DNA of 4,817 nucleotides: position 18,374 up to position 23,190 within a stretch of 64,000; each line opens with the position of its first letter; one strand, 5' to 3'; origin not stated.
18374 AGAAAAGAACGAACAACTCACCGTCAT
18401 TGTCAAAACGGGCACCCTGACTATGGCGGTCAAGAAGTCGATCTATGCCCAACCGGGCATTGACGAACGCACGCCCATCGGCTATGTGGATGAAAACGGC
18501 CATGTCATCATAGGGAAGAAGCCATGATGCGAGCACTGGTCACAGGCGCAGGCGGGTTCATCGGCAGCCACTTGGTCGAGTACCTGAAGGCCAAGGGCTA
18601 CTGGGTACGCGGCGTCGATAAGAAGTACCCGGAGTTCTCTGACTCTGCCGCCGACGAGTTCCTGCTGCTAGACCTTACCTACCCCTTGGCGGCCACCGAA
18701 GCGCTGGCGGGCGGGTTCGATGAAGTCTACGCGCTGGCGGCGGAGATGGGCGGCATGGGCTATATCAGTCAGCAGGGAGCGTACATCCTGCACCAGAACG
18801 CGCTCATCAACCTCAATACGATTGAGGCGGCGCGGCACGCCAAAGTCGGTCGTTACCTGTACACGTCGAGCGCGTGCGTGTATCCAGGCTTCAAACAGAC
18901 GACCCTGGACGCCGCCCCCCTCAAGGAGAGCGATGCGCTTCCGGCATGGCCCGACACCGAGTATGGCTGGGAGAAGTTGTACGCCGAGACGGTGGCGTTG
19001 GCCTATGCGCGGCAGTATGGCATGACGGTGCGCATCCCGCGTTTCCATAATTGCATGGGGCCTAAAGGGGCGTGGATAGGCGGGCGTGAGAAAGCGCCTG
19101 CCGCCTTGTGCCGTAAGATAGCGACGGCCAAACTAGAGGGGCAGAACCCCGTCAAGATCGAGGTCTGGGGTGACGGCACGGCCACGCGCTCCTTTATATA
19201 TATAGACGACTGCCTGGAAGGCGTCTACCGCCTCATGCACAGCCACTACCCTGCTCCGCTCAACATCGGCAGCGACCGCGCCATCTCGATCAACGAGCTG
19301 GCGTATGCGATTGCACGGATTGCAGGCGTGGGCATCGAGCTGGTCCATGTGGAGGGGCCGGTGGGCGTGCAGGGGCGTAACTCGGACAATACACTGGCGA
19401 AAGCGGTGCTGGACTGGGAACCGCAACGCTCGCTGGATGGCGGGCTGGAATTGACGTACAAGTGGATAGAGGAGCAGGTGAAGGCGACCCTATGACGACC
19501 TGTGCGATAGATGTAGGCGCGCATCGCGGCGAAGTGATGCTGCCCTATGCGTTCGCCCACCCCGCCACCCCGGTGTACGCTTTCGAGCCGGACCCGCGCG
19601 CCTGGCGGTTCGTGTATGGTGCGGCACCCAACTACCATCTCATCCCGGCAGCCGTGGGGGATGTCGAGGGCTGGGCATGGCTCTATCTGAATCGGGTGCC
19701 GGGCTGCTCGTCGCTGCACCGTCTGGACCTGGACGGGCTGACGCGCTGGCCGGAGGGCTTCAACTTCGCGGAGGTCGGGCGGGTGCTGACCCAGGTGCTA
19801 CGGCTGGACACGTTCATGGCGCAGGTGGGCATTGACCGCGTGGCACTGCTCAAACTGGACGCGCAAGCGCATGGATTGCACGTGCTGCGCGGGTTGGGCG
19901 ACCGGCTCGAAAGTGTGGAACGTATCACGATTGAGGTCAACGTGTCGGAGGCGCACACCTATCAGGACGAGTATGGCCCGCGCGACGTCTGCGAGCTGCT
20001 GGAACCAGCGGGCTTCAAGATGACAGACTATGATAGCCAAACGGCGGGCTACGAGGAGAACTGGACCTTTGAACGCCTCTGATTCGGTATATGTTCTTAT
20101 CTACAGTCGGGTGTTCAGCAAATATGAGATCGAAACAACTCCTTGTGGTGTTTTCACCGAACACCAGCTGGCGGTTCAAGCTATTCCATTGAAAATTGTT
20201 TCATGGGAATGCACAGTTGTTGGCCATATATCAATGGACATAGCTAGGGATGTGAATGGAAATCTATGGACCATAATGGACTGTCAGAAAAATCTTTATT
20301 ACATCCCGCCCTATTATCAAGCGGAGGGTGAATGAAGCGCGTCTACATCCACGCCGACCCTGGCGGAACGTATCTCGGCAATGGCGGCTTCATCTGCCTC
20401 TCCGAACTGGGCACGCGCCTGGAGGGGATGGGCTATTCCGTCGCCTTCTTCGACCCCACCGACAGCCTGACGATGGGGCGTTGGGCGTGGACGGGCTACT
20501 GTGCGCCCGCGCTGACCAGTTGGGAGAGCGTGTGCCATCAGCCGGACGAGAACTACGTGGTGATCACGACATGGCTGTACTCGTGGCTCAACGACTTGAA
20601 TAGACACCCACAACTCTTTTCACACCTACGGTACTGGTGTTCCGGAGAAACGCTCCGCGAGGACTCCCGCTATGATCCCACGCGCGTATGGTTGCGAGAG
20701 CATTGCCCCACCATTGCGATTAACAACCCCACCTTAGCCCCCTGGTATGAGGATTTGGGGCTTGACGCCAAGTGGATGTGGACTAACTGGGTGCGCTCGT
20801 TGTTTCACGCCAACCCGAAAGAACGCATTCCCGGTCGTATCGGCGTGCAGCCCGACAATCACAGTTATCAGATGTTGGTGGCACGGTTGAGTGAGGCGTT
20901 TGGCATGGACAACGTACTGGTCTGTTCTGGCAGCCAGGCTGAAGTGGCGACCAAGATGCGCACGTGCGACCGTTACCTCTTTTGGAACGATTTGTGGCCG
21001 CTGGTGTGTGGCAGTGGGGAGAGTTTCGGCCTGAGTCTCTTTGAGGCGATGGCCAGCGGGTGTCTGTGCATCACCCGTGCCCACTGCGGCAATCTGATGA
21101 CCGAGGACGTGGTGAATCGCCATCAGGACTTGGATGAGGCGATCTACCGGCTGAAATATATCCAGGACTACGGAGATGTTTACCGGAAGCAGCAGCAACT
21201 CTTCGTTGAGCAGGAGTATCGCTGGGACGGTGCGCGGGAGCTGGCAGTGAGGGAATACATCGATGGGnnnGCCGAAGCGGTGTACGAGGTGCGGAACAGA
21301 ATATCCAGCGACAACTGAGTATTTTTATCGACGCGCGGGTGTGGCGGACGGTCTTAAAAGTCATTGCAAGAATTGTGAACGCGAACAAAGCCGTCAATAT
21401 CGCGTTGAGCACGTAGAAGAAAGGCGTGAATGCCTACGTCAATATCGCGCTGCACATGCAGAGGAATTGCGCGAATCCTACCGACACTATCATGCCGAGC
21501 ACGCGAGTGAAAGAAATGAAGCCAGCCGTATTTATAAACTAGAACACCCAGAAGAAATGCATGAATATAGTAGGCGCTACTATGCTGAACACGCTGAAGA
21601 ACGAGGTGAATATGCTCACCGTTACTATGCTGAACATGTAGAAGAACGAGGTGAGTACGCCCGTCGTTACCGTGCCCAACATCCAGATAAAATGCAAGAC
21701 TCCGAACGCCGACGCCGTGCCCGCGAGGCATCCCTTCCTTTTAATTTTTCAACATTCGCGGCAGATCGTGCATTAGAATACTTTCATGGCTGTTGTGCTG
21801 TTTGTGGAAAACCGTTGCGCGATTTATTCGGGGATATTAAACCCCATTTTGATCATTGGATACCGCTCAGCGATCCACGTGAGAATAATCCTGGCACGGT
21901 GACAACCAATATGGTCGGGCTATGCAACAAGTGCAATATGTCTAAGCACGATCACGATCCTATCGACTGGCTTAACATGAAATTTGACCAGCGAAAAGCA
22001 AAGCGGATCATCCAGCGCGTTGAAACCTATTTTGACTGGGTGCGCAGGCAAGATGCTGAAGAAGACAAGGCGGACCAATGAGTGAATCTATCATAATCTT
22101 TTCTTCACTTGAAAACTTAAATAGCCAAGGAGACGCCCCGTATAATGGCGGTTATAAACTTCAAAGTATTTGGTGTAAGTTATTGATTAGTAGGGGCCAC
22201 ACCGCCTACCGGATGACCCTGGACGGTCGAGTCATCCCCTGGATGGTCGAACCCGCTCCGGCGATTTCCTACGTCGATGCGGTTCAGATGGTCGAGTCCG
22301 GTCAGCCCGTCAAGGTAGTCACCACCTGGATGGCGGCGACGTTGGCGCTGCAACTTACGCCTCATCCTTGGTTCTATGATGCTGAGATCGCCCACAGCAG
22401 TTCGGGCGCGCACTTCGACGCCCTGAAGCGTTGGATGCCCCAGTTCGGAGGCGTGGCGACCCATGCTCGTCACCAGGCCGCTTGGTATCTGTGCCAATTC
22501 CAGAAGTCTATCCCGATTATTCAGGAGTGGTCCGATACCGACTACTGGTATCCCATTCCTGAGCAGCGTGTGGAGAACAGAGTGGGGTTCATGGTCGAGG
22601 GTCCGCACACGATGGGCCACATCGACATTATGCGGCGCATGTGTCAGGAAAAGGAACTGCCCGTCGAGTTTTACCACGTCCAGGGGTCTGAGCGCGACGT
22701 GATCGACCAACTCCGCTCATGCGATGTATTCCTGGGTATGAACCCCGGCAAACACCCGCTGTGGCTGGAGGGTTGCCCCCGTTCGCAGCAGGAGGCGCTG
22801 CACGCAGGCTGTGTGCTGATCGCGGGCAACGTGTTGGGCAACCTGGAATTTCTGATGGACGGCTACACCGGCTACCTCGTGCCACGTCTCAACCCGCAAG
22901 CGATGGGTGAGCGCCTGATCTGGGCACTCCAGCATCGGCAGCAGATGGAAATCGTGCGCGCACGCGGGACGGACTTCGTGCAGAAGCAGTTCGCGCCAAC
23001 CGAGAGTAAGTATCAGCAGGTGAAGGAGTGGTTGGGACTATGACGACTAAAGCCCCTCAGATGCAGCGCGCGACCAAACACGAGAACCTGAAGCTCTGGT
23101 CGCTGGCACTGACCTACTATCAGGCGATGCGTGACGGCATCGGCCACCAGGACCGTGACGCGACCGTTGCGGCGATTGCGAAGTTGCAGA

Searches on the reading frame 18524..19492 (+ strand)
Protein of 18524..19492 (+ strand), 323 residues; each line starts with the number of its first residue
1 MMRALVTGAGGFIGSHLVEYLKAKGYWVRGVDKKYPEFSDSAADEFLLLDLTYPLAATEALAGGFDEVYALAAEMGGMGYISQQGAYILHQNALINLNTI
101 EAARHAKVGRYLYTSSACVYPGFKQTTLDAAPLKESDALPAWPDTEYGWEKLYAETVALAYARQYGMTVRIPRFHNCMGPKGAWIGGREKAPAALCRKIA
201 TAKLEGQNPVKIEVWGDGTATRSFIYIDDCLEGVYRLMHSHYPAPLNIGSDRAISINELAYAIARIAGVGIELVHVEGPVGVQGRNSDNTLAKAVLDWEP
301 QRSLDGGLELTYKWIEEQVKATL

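Call 47: search_protein_families(library=pfam, proteins=[window:18524-19492:+], max_evalue=0.001)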
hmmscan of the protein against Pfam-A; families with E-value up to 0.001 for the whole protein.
window:18524-19492:+ (323 aa): 5 families
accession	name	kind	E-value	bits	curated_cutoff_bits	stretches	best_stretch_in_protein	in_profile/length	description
PF01370.27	Epimerase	-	7.4e-45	153.7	20.9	1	4-249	1-240/240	NAD dependent epimerase/dehydratase family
PF16363.11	GDP_Man_Dehyd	-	1.6e-26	94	27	1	5-308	1-329/332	GDP-mannose 4,6 dehydratase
PF13460.12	NAD_binding_10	-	1.7e-07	31.7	27.2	1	8-121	1-103/184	NAD(P)H-binding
PF01073.25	3Beta_HSD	-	4.7e-05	23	22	1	5-158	1-157/280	3-beta hydroxysteroid dehydrogenase/isomerase family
PF07993.18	NAD_binding_4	-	5e-05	23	20.1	0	98-203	118-234/258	Male sterility protein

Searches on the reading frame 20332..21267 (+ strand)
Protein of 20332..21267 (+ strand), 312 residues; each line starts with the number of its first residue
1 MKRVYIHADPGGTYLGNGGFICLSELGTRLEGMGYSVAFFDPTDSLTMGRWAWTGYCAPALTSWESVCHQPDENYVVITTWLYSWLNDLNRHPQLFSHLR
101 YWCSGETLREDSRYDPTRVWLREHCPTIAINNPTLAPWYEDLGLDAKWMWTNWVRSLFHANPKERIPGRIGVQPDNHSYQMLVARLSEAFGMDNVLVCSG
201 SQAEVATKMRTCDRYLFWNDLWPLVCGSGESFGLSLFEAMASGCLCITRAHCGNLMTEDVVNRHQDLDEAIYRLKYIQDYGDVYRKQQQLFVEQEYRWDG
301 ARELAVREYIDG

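Call 47: search_protein_families(library=pfam, proteins=[window:20332-21267:+], max_evalue=0.001)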
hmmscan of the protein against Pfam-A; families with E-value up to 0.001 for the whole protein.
window:20332-21267:+ (312 aa): 1 family
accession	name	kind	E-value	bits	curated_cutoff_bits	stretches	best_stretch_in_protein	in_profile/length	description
PF00534.26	Glycos_transf_1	-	0.00025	21.1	26.4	1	203-254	84-127/172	Glycosyl transferases group 1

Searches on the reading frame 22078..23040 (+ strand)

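Call 47: search_protein_families(library=pfam, proteins=[window:22078-23040:+], max_evalue=0.001)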
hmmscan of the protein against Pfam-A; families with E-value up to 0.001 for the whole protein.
window:22078-23040:+ (321 aa): 2 families
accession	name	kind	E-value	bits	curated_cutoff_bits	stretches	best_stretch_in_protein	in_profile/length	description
PF00534.26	Glycos_transf_1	-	2.1e-09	37.6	26.4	1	187-292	64-164/172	Glycosyl transferases group 1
PF13692.12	Glyco_trans_1_4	-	5.6e-07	30.3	27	1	198-285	60-141/142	Glycosyl transferases group 1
